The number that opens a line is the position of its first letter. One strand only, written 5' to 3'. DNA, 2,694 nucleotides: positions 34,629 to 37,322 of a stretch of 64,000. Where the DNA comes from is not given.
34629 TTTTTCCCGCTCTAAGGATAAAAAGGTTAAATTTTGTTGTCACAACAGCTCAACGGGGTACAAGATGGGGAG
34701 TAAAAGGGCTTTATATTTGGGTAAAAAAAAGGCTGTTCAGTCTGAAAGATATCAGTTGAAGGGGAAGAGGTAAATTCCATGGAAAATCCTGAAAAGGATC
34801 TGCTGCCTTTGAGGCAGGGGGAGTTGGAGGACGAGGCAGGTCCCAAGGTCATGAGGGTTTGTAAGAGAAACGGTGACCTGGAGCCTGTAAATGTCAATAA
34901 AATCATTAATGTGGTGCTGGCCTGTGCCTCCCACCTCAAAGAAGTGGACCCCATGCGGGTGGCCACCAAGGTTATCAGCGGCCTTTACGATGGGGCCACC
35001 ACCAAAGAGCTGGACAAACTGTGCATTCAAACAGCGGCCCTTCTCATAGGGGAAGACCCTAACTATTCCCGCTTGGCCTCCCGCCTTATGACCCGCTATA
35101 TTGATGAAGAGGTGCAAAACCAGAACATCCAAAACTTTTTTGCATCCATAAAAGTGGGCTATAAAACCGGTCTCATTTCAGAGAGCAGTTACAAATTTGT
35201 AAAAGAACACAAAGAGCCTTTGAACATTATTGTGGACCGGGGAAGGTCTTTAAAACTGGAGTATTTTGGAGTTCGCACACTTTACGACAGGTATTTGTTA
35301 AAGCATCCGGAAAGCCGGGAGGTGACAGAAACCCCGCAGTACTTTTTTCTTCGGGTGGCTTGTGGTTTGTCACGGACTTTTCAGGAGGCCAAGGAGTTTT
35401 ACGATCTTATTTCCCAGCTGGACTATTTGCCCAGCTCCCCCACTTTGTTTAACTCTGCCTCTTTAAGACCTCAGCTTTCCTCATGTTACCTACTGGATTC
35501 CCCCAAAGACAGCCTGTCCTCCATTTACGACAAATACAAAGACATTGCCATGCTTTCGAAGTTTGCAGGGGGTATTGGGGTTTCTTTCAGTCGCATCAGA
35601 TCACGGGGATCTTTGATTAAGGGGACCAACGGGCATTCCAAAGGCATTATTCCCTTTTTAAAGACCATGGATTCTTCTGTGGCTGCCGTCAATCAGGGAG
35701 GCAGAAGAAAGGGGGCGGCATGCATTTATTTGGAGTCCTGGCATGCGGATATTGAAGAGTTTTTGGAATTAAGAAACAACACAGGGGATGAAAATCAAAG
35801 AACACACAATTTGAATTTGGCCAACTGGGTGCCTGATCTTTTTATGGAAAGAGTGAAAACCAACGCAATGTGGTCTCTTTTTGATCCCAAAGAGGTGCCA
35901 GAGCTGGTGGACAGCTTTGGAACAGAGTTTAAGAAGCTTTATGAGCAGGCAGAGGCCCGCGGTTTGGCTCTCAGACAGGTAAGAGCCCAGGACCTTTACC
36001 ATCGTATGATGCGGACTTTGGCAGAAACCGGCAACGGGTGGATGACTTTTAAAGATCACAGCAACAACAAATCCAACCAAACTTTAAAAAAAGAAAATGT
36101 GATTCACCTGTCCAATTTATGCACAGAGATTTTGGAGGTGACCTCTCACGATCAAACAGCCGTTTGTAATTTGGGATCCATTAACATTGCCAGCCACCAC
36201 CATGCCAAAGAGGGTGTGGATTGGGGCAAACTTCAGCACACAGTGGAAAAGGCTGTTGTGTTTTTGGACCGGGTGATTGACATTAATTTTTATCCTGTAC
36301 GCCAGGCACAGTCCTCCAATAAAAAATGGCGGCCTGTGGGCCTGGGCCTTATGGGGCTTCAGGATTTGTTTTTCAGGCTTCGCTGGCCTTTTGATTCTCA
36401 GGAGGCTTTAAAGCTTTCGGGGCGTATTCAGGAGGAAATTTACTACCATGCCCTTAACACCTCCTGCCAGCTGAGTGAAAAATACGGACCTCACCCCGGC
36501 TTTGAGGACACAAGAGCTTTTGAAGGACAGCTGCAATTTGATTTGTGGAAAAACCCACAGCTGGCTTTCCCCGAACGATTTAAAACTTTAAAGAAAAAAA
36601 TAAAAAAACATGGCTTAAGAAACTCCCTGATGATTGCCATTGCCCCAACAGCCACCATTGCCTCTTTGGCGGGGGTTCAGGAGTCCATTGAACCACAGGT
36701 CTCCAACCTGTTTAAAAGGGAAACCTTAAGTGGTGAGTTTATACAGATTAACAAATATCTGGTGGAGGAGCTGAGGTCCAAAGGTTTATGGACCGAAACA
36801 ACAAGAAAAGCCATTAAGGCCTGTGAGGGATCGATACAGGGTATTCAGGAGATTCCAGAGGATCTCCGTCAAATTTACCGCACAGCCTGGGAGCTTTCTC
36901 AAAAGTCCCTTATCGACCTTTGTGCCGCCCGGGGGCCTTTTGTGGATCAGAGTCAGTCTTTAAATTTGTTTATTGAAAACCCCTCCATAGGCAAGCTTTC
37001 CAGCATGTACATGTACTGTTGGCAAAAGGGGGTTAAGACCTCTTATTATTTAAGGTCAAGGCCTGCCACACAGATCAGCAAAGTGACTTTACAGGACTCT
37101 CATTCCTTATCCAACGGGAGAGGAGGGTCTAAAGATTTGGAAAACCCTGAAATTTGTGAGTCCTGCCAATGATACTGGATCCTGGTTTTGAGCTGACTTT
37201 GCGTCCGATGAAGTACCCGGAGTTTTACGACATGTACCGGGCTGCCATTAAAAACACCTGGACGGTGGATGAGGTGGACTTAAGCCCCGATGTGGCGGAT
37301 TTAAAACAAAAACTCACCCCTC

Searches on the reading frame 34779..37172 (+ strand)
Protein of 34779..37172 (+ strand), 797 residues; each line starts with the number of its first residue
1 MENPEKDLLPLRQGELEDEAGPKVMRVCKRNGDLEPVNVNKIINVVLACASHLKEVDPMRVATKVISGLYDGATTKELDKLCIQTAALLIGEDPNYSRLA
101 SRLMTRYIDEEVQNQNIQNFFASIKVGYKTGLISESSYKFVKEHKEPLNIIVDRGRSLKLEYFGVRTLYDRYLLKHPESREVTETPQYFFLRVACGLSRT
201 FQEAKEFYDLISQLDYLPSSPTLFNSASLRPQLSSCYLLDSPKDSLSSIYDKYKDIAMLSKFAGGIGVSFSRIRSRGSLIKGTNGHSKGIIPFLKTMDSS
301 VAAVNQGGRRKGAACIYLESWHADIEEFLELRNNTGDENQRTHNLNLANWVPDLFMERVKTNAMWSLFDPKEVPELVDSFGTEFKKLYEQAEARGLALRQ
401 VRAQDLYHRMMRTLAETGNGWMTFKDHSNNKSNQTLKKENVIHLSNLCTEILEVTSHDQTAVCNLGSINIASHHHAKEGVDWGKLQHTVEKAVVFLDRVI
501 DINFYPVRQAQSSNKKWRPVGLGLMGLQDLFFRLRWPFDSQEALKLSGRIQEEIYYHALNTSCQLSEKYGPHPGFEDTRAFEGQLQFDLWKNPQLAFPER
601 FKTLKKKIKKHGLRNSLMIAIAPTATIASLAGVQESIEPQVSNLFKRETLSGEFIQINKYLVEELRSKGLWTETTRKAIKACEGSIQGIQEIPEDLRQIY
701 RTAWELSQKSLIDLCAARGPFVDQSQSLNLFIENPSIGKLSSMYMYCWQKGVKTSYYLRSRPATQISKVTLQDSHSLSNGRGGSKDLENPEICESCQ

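Call 61: search_protein_families(library=pfam, proteins=[window:34779-37172:+], max_evalue=0.001)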
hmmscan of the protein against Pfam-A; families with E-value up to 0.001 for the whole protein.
window:34779-37172:+ (797 aa): 3 families
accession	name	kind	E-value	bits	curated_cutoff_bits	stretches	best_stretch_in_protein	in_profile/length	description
PF02867.20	Ribonuc_red_lgC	-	1.5e-197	657.8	23.9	1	234-758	1-523/523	Ribonucleotide reductase, barrel domain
PF00317.26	Ribonuc_red_lgN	-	7.3e-21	74.5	28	1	159-226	2-72/77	Ribonucleotide reductase, all-alpha domain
PF03477.21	ATP-cone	-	4.5e-11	43.6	25.8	1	25-110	1-87/88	ATP cone domain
